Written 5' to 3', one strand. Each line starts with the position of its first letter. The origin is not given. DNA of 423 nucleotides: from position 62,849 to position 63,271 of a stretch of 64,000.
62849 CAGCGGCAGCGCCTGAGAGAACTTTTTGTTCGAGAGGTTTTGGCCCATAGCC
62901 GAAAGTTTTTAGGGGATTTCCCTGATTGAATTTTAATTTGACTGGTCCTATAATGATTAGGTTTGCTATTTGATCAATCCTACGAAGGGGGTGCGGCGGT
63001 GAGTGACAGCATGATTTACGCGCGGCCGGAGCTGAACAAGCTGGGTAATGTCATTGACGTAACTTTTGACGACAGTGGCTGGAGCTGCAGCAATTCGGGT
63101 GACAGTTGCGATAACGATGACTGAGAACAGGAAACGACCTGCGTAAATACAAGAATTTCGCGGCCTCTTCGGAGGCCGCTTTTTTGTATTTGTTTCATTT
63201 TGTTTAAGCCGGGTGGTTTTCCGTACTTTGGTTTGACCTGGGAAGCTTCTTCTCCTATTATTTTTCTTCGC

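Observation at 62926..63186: Stand-alone, strongly signalled small gene: 37-41-aa acidic Cys-containing peptide (…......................)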

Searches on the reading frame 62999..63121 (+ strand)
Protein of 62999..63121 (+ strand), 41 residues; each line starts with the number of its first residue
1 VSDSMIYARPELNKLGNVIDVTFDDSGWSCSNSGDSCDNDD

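Call 7: find_homologous_proteins(query=window:62999-63121:+, max_evalue=10)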
Query seq(41 aa) (41 aa): 1 proteins with E <= 10 among 1 candidates.
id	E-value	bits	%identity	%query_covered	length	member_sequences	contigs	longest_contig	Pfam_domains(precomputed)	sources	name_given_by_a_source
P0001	3.2e-20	87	100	100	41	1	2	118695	-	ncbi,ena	-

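Call 8: search_protein_families(library=ncbifam, proteins=[window:62999-63121:+], max_evalue=1)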
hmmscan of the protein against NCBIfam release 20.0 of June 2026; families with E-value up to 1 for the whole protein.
seq(41 aa): 0 families

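Call 9: search_protein_families(library=pfam, proteins=[window:62999-63121:+], max_evalue=1)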
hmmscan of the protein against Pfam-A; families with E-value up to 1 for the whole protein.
seq(41 aa): 0 families

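Call 10: find_encoding_contigs(protein=P0001, flank=10000, max_places=6)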
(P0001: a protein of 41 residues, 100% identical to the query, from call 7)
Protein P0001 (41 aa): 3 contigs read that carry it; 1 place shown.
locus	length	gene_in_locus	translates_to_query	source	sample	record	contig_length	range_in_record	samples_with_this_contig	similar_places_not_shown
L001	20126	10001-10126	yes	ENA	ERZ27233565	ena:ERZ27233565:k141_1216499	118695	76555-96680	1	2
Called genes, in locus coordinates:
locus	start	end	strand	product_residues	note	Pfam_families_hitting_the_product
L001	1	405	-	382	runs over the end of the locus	PF13173:AAA_14, PF13401:AAA_22 (faint), PF13635:DUF4143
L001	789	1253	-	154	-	-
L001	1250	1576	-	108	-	-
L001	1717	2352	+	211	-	PF13338:AbiEi_4 (faint)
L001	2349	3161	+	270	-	PF08843:AbiEii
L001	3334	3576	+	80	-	-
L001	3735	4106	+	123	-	-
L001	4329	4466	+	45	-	-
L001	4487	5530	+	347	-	PF14399:BtrH_N, PF16169:DUF4872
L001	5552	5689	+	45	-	PF11731:Cdd1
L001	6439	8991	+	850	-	PF00690:Cation_ATPase_N, PF00122:E1-E2_ATPase, PF00702:Hydrolase, PF13246:Cation_ATPase, PF00689:Cation_ATPase_C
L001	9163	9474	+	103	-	PF10967:DUF2769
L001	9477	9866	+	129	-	PF10967:DUF2769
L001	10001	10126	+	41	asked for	-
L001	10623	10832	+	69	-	PF10967:DUF2769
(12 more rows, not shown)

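Call 11: list_cluster_members(proteins=[P0001])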
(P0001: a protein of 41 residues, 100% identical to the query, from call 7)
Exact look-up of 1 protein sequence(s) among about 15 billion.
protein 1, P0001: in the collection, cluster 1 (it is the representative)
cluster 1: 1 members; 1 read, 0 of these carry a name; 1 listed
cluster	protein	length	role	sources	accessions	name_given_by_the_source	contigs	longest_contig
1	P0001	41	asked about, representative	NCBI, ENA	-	-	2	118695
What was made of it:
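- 62999..63124 (+): Peptide gene, 41 codons plus TGA: (M)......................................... The identical protein P0001 is in NCBI and ENA gene calls (calls 7, 10, 11).
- Checked: Public gene callers already call exactly this 41-aa product (P0001, NCBI and ENA; calls 7, 11).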

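Call 21: search_protein_representatives(protein=window:62999-63121:+)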
Query: 41 residues. Proteins with E-value up to 0.001 (for the whole library): 8; up to 1e-10: 2; up to 1e-30: 0. The best 8 are listed.
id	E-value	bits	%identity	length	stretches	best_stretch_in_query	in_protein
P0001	1.0e-20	86.9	100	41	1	1-41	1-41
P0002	2.9e-12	60.9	29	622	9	9-37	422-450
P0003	2.1e-06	43.0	50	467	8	20-35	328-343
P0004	1.2e-05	40.7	42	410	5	6-23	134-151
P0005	3.5e-05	39.2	33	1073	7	5-31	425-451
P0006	4.1e-05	39.0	46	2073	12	19-36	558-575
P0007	2.8e-04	36.5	46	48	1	2-40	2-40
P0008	3.2e-04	36.3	50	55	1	5-38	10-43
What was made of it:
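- The exhaustive HMMER search retrieved no known lasso precursor (call 21).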

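Call 24: find_homologous_proteins(query=A1, max_evalue=10)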
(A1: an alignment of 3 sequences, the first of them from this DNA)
Query A1 (3 sequences) (41 aa, profile of the alignment): 3 proteins with E <= 10 among 3 candidates.
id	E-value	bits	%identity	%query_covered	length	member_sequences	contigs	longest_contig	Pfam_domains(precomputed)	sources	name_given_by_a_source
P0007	1.4e-24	103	52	76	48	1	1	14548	-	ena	-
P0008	2.2e-23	99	54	63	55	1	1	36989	-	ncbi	-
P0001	6.4e-21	92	100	100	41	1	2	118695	-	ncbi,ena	-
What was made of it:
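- Tried and rejected: The peptide and a three-sequence profile found only the three called members (calls 7, 24).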

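Call 25: find_encoding_contigs(protein=P0007, flank=10000, max_places=4)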
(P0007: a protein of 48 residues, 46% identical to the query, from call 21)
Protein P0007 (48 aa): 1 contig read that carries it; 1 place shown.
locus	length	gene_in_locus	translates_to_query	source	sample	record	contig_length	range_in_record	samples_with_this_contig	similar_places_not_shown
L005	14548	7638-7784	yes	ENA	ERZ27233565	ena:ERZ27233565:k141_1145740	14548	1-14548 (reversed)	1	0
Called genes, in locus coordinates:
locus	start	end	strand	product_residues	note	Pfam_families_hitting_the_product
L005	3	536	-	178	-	?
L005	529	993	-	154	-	PF01257:2Fe-2S_thioredx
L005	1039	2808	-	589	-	PF00329:Complex1_30kDa, PF00346:Complex1_49kDa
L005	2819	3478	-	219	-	PF01058:Oxidored_q6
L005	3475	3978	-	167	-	PF00507:Oxidored_q4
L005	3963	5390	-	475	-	PF03446:NAD_binding_2, PF00393:6PGD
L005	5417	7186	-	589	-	PF00342:PGI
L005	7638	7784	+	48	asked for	-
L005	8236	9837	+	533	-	PF12161:HsdM_N, PF02384:N6_Mtase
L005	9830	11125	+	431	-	PF01420:Methylase_S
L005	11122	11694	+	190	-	PF28043:KwaA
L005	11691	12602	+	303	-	PF16162:KwaB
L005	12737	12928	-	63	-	-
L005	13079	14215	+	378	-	PF01381:HTH_3, PF13443:HTH_26 (weak), PF13560:HTH_31, PF06114:Peptidase_M78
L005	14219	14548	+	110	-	?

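Call 26: find_encoding_contigs(protein=P0008, flank=10000, max_places=4)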
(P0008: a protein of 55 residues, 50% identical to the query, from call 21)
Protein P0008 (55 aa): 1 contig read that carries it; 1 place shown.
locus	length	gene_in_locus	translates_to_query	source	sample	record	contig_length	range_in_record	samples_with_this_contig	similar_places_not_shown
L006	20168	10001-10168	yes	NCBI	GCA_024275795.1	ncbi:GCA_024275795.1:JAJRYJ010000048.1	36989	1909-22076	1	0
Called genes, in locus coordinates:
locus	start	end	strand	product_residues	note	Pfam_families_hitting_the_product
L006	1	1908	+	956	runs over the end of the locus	PF09826:Beta_propel (faint), PF08309:LVIVD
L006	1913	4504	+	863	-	PF01551:Peptidase_M23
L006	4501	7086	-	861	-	PF26549:Tricorn_N (faint), PF07676:PD40 (faint), PF26550:Tricorn_2nd (faint)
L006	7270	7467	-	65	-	-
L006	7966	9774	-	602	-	PF07732:Cu-oxidase_3 (faint), PF07731:Cu-oxidase_2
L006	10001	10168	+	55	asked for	-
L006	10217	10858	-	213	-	-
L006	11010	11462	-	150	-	PF00582:Usp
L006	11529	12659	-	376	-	-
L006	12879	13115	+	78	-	-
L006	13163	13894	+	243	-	-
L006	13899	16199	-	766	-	PF01855:POR_N, PF17147:PFOR_II, PF02775:TPP_enzyme_C (weak)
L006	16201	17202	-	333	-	PF01558:POR, PF13534:Fer4_17 (faint), PF13187:Fer4_9 (faint), PF12797:Fer4_2 (faint), PF13237:Fer4_10 (weak), PF12838:Fer4_7, PF14697:Fer4_21, PF00037:Fer4 (weak), +2 more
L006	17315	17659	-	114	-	PF01740:STAS, PF13466:STAS_2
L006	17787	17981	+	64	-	PF13459:Fer4_15, PF13370:Fer4_13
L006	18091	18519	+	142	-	PF01979:Amidohydro_1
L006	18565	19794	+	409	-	PF01979:Amidohydro_1, PF07969:Amidohydro_3, PF13382:Adenine_deam_C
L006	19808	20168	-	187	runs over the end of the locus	PF01613:Flavin_Reduct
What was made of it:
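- Metal-related neighbours occur in some loci: a P-type ATPase, DUF2769 genes, a cupredoxin and a multicopper oxidase (calls 10, 26).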

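Call 27: find_related_loci(query=A1, collection=genome_contigs, flank=10000)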
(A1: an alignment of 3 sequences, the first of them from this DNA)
Query A1 (41 aa) in genome_contigs; peptide patterns used: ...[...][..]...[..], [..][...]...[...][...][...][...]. (x = any residue, [..] = any of these).
35 stretches matched a pattern; 3 encode a relative of the query (tblastn E <= 1e-3); 3 distinct loci.
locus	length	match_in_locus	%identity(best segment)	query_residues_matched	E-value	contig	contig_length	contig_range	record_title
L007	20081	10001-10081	74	6-32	9e-12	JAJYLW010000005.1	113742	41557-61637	MAG: Actinomycetes bacterium isolate DBS2-1.bin96 NODE_277_length_113742_cov_4.056031, whole genome shotgun sequence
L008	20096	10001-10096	50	2-33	4e-9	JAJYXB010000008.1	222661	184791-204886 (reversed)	MAG: Actinomycetes bacterium isolate FK3.bin172 NODE_49_length_222661_cov_20.657603, whole genome shotgun sequence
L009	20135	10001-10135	42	5-37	2e-8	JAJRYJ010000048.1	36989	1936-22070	MAG: Actinomycetes bacterium isolate Dive96_bin3.284 k141_1816196, whole genome shotgun sequence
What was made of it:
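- The host MAGs are Actinomycetota (call 27).
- Tried and rejected: The profile then found two uncalled members, L007 and L008 (call 27).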

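Call 28: find_related_loci(query=A1, collection=metagenome_contigs, flank=10000)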
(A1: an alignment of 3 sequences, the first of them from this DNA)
Query A1 (41 aa) in metagenome_contigs; peptide patterns used: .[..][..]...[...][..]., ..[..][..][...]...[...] (x = any residue, [..] = any of these).
119 stretches matched a pattern, but none encodes a relative of the query by tblastn (E <= 1e-3).

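Call 39: search_protein_families(library=pfam, proteins=[L008:11106-12341:+, L008:12948-14078:-, L008:12493-12936:-, L008:4583-6649:+, L008:2772-3944:-, L008:14476-15099:+, L007:10631-11644:-, L007:5201-6178:+, L007:3862-4797:-, L006:13163-13894:+], max_evalue=0.01)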
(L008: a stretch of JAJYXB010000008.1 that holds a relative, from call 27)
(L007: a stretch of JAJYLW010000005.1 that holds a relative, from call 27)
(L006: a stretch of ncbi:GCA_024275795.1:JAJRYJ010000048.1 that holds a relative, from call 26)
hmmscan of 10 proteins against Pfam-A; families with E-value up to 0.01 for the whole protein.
L008:11106-12341:+ (411 aa): 9 families
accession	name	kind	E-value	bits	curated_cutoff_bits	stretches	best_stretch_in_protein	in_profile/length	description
PF07992.20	Pyr_redox_2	-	8.6e-58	196.5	26.1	1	6-302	1-289/291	Pyridine nucleotide-disulphide oxidoreductase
PF00070.33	Pyr_redox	-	2e-16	60.7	22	1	149-226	1-79/82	Pyridine nucleotide-disulphide oxidoreductase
PF14759.12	Reductase_C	-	6.1e-10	39.9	25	1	323-409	1-84/85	Reductase C-terminal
PF01266.30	DAO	-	1.8e-06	28.1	27.9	1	150-181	2-33/353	FAD dependent oxidoreductase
PF13450.12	NAD_binding_8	-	2.9e-06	27.9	21.9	1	152-208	1-53/68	NAD(P)-binding Rossmann-like domain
PF21791.3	MDHAR3-like_C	-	3.5e-05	24.3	27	1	322-397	2-79/88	Monodehydroascorbate reductase 3-like, C-terminal domain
PF13738.12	Pyr_redox_3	-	0.0045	16.7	30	0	147-278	164-305/305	Pyridine nucleotide-disulphide oxidoreductase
PF13241.12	NAD_binding_7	-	0.0078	17.2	22.1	0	148-185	8-41/104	Putative NAD(P)-binding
PF01134.28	GIDA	-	0.0088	15.6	22.1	0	151-183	3-36/391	Glucose inhibited division protein A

L008:12948-14078:- (376 aa): 0 families

L008:12493-12936:- (147 aa): 1 family
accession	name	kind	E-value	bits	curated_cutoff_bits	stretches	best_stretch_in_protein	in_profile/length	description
PF00582.32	Usp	-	8.2e-36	124.1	24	1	1-146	1-141/141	Universal stress protein family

L008:4583-6649:+ (688 aa): 0 families

L008:2772-3944:- (390 aa): 4 families
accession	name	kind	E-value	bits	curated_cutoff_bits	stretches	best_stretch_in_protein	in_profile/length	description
PF01512.22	Complex1_51K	-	2.4e-43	148.1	31.2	1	10-184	1-150/150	Nuo51 FMN-binding domain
PF10589.14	NADH_4Fe-4S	-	1.1e-25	89.8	23.5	1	295-379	2-85/85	NADH-ubiquinone oxidoreductase-F iron-sulfur binding region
PF10531.15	SLBB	-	2e-09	37.6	27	1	210-253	5-51/55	SLBB domain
PF22461.2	SLBB_2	-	4.1e-05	24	27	1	210-264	6-61/79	SLBB domain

L008:14476-15099:+ (207 aa): 0 families

L007:10631-11644:- (337 aa): 3 families
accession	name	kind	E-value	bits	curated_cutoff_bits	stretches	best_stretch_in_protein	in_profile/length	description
PF13365.12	Trypsin_2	-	6.3e-37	128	27.6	1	74-210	1-144/144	Trypsin-like peptidase domain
PF00089.32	Trypsin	-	6.7e-17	62.5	20.6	1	74-231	27-217/220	Trypsin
PF10459.15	Peptidase_S46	-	0.00039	19.6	22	0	193-210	632-649/698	Peptidase S46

L007:5201-6178:+ (325 aa): 5 families
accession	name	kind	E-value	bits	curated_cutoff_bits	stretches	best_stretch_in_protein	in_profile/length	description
PF00326.27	Peptidase_S9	-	1.2e-07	31.9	22.6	1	106-196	12-98/213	Prolyl oligopeptidase family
PF00756.26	Esterase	-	1.1e-06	29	22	1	60-196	6-149/251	Putative esterase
PF02230.22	Abhydrolase_2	-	5e-05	23.7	23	1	74-224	10-173/217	Phospholipase/Carboxylesterase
PF10503.15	Esterase_PHB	-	0.00021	21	23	1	76-195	14-130/219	Esterase PHB depolymerase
PF00561.26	Abhydrolase_1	-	0.00043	20.5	25.8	1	79-195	1-102/245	alpha/beta hydrolase fold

L007:3862-4797:- (311 aa): 2 families
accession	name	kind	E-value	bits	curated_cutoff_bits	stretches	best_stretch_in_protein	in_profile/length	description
PF22809.1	DUF7014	-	6.5e-46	156.1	27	1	178-309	5-136/137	Domain of unknown function (DUF7014)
PF18863.6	AbiJ_NTD4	-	2.5e-22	80.4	34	1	5-173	1-150/152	AbiJ N-terminal domain 4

L006:13163-13894:+ (243 aa): 0 families

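Call 44: search_protein_families(library=ncbifam, alignment_id=A2, max_evalue=10)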
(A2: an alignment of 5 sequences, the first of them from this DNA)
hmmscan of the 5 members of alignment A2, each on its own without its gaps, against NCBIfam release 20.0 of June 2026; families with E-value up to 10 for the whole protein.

A. member 1, seq(41 aa): 0 families

B. families by the number of members that match (of 5 scanned): 2 families
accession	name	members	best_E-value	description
NF033521.1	lasso_leader_L3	3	0.014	lasso RiPP family leader peptide-containing protein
TIGR03679.1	Dph6_archaeal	1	0.11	diphthine--ammonia ligase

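Call 45: search_protein_families(library=pfam, alignment_id=A2, max_evalue=10)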
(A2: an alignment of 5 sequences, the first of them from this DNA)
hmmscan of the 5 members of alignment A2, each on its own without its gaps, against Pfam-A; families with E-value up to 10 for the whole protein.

A. member 1, seq(41 aa): 0 families

B. families by the number of members that match (of 5 scanned): 0 families
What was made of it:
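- On PqqA (PQQ precursor): There is no Pfam or NCBIfam PqqA hit (calls 44, 45).
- Closest known: PqqA, the PQQ precursor bound by PqqD. Different: There is no Pfam or NCBIfam PqqA hit at E <= 10 (calls 44, 45).
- Tried and rejected: No hit for any member at E <= 10 (call 45).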

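Call 47: search_protein_families(library=ncbifam, proteins=[P0007, P0008, window:62999-63121:+], max_evalue=10)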
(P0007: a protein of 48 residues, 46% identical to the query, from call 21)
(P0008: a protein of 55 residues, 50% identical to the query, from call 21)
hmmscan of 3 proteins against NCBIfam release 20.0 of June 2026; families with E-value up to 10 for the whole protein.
P0007 (48 aa): 0 families

P0008 (55 aa): 1 family
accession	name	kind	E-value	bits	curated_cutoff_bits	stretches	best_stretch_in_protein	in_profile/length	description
NF033521.1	lasso_leader_L3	domain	0.014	15.4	19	1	12-27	1-16/20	lasso RiPP family leader peptide-containing protein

seq(41 aa): 0 families
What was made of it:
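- On Lasso-peptide precursor: It aligns to position 16 of NF033521 (call 47). The window peptide and P0007 give no hit at E <= 10 (calls 44, 47).
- Closest known: Actinobacterial lasso-peptide precursors. Same: This is the only NCBIfam model hit by several members (calls 44, 47).
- Three of five hit it, with model positions 1-16 aligned to Y...T (calls 44, 47).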

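Call 55: find_homologous_proteins(query=L006:18565-19794:+, max_evalue=1e-60)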
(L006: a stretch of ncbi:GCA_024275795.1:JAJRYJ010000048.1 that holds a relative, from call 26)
Query L006:18565-19794:+ (409 aa): 7937 proteins with E <= 1e-60 among 8000 candidates; the best 120 are listed.
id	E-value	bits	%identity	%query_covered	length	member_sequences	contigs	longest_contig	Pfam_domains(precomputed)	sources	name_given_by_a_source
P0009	3.2e-261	884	100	100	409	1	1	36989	PF13382.12,PF07969.18,PF01979.27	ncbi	-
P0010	4.4e-189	647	75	100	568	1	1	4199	PF13382.12,PF07969.18,PF01979.27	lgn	-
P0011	2.9e-184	631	74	100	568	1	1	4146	PF13382.12,PF07969.18,PF01979.27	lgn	-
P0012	2.1e-178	612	74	100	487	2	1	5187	PF13382.12,PF07969.18,PF01979.27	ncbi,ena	-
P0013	1.3e-177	609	73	100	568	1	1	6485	PF13382.12,PF07969.18,PF01979.27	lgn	-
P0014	5.9e-175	600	70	100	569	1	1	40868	PF13382.12,PF07969.18,PF01979.27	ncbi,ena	ncbi:MAG: adenine deaminase [Thermoleophilia bacterium]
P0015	5.9e-175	600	70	100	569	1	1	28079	PF13382.12,PF07969.18,PF01979.27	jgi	-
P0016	1.3e-174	599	71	100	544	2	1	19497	PF13382.12,PF07969.18,PF01979.27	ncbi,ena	-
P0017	8.3e-174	596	73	100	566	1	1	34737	PF13382.12,PF07969.18,PF01979.27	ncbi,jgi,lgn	-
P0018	2.0e-173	595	70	100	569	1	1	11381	PF13382.12,PF07969.18,PF01979.27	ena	-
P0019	3.6e-172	591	68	100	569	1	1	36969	PF13382.12,PF07969.18,PF01979.27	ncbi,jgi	ncbi:MAG: adenine deaminase [Thermoleophilia bacterium]|jgi:adenine deaminase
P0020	2.3e-171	588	68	100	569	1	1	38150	PF13382.12,PF07969.18,PF01979.27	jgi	-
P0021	8.7e-171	587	68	100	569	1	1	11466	PF13382.12,PF07969.18,PF01979.27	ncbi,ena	ncbi:MAG: adenine deaminase [Thermoleophilia bacterium]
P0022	8.7e-171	587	68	100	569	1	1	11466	PF13382.12,PF07969.18,PF01979.27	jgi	-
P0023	5.4e-170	584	68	100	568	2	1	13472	PF13382.12,PF07969.18,PF01979.27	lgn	-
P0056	1.2e-153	530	64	100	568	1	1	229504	PF13382.12,PF07969.18,PF01979.27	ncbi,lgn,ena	-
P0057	1.5e-153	530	64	100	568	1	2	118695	PF13382.12,PF07969.18,PF01979.27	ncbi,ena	-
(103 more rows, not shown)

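Call 56: find_encoding_contigs(protein=P0057, flank=10000, max_places=1)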
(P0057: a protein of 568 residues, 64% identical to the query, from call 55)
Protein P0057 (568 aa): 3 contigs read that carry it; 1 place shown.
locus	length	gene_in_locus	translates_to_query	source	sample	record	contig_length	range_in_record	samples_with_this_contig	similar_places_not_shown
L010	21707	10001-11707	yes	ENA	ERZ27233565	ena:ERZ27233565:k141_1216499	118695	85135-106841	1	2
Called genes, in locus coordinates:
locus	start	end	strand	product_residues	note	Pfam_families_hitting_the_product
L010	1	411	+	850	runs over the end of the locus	PF00690:Cation_ATPase_N, PF00122:E1-E2_ATPase, PF00702:Hydrolase, PF13246:Cation_ATPase, PF00689:Cation_ATPase_C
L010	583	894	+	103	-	PF10967:DUF2769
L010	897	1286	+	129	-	PF10967:DUF2769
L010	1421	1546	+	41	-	-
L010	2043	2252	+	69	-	PF10967:DUF2769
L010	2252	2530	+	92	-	PF00355:Rieske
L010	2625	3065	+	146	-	-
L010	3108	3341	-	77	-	PF22277:EncFtn-like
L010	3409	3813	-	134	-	PF05187:Fer4_ETF_QO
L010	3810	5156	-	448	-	PF00890:FAD_binding_2 (weak), PF01134:GIDA (weak), PF01266:DAO (weak), PF01494:FAD_binding_3, PF01946:Thi4 (weak), PF03486:HI0933_like (weak), PF12831:FAD_oxidored, PF26311:ETF-QO_FixC_C, +4 more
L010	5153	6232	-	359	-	PF01012:ETF, PF00766:ETF_alpha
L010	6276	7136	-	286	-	PF01012:ETF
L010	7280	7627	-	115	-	PF01740:STAS, PF13466:STAS_2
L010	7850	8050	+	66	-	PF13459:Fer4_15, PF13370:Fer4_13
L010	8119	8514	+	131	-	PF13473:Cupredoxin_1, PF00127:Copper-bind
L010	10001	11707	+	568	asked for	PF01979:Amidohydro_1, PF07969:Amidohydro_3 (weak), PF13382:Adenine_deam_C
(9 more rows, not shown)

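Call 57: find_encoding_contigs(protein=P0009, flank=10000, max_places=1)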
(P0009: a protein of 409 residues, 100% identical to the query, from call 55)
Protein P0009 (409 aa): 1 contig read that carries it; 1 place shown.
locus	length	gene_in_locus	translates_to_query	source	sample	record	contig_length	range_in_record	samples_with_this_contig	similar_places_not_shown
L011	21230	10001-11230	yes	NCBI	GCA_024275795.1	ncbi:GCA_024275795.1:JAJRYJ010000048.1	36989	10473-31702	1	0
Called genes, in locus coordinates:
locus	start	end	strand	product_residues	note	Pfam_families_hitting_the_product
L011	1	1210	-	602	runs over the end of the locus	PF07732:Cu-oxidase_3 (faint), PF07731:Cu-oxidase_2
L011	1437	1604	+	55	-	-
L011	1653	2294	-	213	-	-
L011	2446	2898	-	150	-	PF00582:Usp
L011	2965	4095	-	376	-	-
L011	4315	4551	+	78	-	-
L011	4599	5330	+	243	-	-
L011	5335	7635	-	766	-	PF01855:POR_N, PF17147:PFOR_II, PF02775:TPP_enzyme_C (weak)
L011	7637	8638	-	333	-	PF01558:POR, PF13534:Fer4_17 (faint), PF13187:Fer4_9 (faint), PF12797:Fer4_2 (faint), PF13237:Fer4_10 (weak), PF12838:Fer4_7, PF14697:Fer4_21, PF00037:Fer4 (weak), +2 more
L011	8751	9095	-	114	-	PF01740:STAS, PF13466:STAS_2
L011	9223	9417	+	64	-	PF13459:Fer4_15, PF13370:Fer4_13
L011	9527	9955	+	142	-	PF01979:Amidohydro_1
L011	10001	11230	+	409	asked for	PF01979:Amidohydro_1, PF07969:Amidohydro_3, PF13382:Adenine_deam_C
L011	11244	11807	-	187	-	PF01613:Flavin_Reduct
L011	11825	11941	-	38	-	-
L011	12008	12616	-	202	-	PF04203:Sortase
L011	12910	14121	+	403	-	PF01590:GAF, PF13185:GAF_2, PF13492:GAF_3, PF00990:GGDEF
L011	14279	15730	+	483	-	PF00171:Aldedh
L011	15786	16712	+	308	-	PF01557:FAA_hydrolase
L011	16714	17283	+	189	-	-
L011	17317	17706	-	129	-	PF00210:Ferritin (faint), PF02915:Rubrerythrin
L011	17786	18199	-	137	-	PF02082:Rrf2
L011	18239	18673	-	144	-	-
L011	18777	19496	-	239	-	PF01863:YgjP-like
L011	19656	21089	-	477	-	PF02646:RmuC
